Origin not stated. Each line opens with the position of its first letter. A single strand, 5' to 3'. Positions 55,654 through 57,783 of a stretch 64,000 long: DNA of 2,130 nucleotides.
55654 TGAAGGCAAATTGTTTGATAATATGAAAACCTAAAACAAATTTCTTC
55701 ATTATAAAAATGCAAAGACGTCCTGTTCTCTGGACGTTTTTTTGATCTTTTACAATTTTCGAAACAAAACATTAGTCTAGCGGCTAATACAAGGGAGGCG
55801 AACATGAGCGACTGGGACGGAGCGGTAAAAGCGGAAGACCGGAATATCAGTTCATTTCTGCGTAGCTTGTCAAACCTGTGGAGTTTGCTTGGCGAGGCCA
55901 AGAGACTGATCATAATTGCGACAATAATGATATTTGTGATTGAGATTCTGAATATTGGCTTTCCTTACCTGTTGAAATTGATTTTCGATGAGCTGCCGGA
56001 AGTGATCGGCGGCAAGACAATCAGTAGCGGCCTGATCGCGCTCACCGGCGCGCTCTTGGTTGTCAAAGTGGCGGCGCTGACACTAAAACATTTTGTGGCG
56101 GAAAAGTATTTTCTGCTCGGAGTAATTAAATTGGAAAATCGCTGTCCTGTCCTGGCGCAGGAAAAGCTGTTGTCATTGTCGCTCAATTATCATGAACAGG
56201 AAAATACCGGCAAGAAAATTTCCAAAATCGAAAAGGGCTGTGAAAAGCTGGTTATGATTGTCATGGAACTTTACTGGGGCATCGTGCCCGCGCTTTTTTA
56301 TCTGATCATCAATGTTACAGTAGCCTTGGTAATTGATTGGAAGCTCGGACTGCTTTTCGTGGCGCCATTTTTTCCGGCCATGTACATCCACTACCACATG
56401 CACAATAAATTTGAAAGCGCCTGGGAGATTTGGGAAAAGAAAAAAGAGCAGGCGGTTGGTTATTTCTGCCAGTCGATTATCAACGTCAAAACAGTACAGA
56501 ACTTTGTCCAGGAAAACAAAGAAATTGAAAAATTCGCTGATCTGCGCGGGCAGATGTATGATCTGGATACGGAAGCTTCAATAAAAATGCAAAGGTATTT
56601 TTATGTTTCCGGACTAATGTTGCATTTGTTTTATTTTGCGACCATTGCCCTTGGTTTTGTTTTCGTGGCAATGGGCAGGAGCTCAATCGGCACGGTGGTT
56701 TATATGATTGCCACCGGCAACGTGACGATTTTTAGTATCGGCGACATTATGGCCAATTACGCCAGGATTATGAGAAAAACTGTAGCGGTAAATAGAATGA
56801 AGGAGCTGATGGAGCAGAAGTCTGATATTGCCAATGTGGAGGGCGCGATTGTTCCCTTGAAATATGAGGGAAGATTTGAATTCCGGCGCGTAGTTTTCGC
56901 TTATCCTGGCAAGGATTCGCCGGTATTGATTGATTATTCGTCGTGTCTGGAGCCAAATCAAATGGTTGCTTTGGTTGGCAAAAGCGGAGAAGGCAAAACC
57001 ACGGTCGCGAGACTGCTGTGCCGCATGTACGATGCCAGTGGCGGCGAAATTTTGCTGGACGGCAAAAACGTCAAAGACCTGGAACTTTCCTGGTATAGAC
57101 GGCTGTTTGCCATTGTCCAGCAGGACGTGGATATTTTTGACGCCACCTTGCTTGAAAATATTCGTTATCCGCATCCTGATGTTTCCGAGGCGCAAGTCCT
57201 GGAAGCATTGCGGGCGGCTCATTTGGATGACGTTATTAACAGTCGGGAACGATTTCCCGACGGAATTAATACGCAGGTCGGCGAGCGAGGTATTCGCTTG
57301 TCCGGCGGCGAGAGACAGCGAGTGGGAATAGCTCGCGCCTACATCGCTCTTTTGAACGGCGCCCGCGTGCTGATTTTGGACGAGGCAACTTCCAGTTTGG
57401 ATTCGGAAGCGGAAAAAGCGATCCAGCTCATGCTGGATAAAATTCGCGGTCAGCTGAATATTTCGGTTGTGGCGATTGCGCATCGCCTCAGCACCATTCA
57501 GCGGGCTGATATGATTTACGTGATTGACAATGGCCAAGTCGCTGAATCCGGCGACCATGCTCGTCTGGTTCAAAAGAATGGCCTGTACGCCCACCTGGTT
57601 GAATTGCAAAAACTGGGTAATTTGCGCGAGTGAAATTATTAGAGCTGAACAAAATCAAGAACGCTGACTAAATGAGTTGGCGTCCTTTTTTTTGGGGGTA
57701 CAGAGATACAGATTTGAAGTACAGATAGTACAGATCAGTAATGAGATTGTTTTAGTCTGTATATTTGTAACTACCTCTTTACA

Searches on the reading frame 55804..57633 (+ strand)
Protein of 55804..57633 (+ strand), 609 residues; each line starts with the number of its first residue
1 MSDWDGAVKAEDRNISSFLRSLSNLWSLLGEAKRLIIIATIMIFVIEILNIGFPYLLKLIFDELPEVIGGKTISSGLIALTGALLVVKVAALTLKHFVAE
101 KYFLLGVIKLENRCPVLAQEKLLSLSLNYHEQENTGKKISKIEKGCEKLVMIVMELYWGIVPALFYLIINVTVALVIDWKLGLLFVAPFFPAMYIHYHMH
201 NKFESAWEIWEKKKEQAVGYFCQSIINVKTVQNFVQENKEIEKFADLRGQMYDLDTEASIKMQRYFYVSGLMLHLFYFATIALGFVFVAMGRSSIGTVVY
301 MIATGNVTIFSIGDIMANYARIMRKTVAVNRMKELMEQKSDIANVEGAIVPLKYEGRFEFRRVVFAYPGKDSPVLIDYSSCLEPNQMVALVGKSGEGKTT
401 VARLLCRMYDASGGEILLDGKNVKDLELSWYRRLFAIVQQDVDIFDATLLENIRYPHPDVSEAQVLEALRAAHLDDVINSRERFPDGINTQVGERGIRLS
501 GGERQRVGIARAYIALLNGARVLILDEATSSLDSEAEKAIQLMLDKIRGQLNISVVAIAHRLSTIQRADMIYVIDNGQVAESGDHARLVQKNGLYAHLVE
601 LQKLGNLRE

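Call 42: search_protein_families(library=pfam, proteins=[window:55804-57633:+], max_evalue=0.001)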
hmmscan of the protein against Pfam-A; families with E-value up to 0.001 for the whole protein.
window:55804-57633:+ (609 aa): 5 families
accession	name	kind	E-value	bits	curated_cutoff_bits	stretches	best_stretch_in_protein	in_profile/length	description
PF00005.33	ABC_tran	-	6.4e-26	92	25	1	378-530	4-137/137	ABC transporter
PF00664.28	ABC_membrane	-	2e-17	64.2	28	1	36-304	1-266/274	ABC transporter transmembrane region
PF20720.3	nSTAND3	-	2.6e-06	27.7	27.2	1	379-433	11-64/155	Novel STAND NTPase 3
PF13401.12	AAA_22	-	0.0001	23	27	1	385-546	5-110/130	AAA domain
PF02463.25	SMC_N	-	0.00023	21.1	40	1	407-575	102-212/220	RecF/RecN/SMC N terminal domain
